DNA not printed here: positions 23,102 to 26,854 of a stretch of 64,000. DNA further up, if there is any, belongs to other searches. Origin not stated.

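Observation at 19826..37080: Five tandem, co-directional paralogues of a vWA-domain T9SS surface protein, with mosaic identity tracts indicating ongoing gene conversion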

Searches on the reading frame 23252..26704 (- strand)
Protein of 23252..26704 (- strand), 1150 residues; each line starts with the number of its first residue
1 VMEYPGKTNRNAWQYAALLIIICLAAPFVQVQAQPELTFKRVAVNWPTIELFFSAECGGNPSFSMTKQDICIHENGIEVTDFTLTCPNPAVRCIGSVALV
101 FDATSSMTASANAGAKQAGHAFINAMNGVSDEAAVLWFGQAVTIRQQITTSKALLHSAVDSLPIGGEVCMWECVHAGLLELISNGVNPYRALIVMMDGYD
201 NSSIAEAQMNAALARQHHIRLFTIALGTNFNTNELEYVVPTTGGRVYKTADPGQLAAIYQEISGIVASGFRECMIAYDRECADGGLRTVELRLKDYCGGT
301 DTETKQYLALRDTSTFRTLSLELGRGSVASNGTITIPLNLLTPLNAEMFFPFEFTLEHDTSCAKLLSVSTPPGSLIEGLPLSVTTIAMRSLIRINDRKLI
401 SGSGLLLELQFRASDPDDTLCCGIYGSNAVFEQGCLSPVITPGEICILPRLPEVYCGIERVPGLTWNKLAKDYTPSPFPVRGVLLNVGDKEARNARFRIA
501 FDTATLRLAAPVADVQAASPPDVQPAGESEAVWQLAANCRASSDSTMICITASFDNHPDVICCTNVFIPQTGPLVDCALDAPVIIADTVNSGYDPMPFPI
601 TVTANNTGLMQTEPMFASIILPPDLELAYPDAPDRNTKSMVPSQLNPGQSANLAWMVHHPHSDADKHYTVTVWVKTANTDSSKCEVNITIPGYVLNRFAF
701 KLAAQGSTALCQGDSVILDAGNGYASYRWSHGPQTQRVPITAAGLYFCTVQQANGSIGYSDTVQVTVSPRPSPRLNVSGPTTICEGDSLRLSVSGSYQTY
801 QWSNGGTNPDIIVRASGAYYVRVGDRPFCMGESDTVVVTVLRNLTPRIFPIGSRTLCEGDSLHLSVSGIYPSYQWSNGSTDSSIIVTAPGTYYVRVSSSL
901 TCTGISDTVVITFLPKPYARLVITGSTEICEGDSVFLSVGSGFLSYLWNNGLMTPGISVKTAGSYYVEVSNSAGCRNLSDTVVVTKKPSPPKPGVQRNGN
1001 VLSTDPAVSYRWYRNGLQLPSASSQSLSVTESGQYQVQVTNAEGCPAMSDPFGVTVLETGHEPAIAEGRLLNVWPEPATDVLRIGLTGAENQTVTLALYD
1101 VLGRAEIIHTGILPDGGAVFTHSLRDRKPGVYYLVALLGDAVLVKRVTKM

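Call 6: search_protein_families(library=pfam, proteins=[window:23252-26704:-], max_evalue=0.01)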
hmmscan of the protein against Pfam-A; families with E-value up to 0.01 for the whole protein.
window:23252-26704:- (1150 aa): 6 families
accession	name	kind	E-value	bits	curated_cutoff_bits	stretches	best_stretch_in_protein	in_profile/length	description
PF19081.6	Ig_7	-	1.2e-08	35.6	27.3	0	1003-1056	24-82/84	Ig-like domain CHU_C associated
PF00092.34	VWA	-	1.9e-07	31.9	23.8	1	97-260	2-173/174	von Willebrand factor type A domain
PF13895.12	Ig_2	-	3.2e-06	27.7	27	1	1004-1056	25-79/79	Immunoglobulin domain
PF18962.6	Por_Secre_tail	-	0.0002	22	27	0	1073-1135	1-61/75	Secretion system C-terminal sorting domain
PF04151.21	PPC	-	0.0051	18.1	25.9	0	874-898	42-70/70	Bacterial pre-peptidase C-terminal domain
PF08530.16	PepX_C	-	0.0089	16.4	22.5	0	785-809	168-192/217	X-Pro dipeptidyl-peptidase C-terminal non-catalytic domain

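Call 7: search_protein_families(library=ncbifam, proteins=[window:23252-26704:-], max_evalue=0.01)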
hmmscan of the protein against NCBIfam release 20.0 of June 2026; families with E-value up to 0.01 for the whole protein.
window:23252-26704:- (1150 aa): 3 families
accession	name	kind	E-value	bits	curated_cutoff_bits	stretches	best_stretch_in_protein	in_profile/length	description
TIGR04183.1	Por_Secre_tail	domain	8e-09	35.4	23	1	1073-1149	1-71/72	T9SS type A sorting domain-containing protein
TIGR03436.1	acidobact_VWFA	subfamily_domain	1.2e-07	31.5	81.25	1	66-227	28-220/324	VWA domain-containing protein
NF047508.1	VWA_BatA_Lepto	exception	0.0094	15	380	0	190-264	192-271/315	VWA domain-containing protein BatA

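Call 19: find_encoding_contigs(protein=window:23252-26701:-, flank=10000, max_places=10)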
Protein window:23252-26701:- (1149 aa): 23 contigs read that carry it; 8 places shown.
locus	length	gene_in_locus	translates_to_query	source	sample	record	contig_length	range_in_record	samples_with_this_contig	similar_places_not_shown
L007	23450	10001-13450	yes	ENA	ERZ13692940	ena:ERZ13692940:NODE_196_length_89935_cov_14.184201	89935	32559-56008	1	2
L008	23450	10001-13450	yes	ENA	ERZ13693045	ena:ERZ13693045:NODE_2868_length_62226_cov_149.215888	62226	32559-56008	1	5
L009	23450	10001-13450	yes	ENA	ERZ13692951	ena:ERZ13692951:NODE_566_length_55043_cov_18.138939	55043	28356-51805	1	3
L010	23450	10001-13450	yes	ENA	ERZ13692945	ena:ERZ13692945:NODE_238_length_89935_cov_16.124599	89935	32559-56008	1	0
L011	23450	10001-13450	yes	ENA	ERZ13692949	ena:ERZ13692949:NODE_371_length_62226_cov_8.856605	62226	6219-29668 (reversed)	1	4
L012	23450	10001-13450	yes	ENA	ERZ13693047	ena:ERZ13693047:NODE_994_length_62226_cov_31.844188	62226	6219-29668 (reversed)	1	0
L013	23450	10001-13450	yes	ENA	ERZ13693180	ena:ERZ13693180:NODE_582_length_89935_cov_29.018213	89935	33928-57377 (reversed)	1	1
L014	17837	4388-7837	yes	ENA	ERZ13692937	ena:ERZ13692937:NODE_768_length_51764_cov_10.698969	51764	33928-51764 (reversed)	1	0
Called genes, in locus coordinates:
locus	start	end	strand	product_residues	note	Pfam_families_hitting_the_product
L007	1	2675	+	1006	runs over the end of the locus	PF00092:VWA, PF13768:VWA_3 (weak)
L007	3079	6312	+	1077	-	PF00092:VWA, PF13768:VWA_3 (weak), PF13895:Ig_2 (faint), PF19081:Ig_7 (faint), PF25942:Ig_halo (faint)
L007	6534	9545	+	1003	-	PF00092:VWA, PF13768:VWA_3 (weak)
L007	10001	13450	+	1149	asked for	PF00092:VWA, PF13895:Ig_2 (faint), PF19081:Ig_7 (faint)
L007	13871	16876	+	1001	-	PF00092:VWA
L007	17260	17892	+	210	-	-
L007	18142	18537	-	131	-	PF01850:PIN (weak)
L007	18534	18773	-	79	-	PF22513:FitA-like_RHH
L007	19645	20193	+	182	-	-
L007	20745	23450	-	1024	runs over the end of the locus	PF00873:ACR_tran, PF03176:MMPL (weak)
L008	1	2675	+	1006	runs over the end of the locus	PF00092:VWA, PF13768:VWA_3 (weak)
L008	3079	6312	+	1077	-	PF00092:VWA, PF13768:VWA_3 (weak), PF13895:Ig_2 (faint), PF19081:Ig_7 (faint), PF25942:Ig_halo (faint)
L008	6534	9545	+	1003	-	PF00092:VWA, PF13768:VWA_3 (weak)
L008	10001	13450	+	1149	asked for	PF00092:VWA, PF13895:Ig_2 (faint), PF19081:Ig_7 (faint)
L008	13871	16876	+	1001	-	PF00092:VWA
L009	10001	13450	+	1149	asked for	PF00092:VWA, PF13895:Ig_2 (faint), PF19081:Ig_7 (faint)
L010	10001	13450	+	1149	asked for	PF00092:VWA, PF13895:Ig_2 (faint), PF19081:Ig_7 (faint)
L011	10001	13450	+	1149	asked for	PF00092:VWA, PF13895:Ig_2 (faint), PF19081:Ig_7 (faint)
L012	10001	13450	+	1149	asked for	PF00092:VWA, PF13895:Ig_2 (faint), PF19081:Ig_7 (faint)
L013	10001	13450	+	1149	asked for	PF00092:VWA, PF13895:Ig_2 (faint), PF19081:Ig_7 (faint)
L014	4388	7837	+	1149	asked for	PF00092:VWA, PF13895:Ig_2 (faint), PF19081:Ig_7 (faint)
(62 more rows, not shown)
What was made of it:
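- One contig breaks inside the array at 31088 (call 19).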
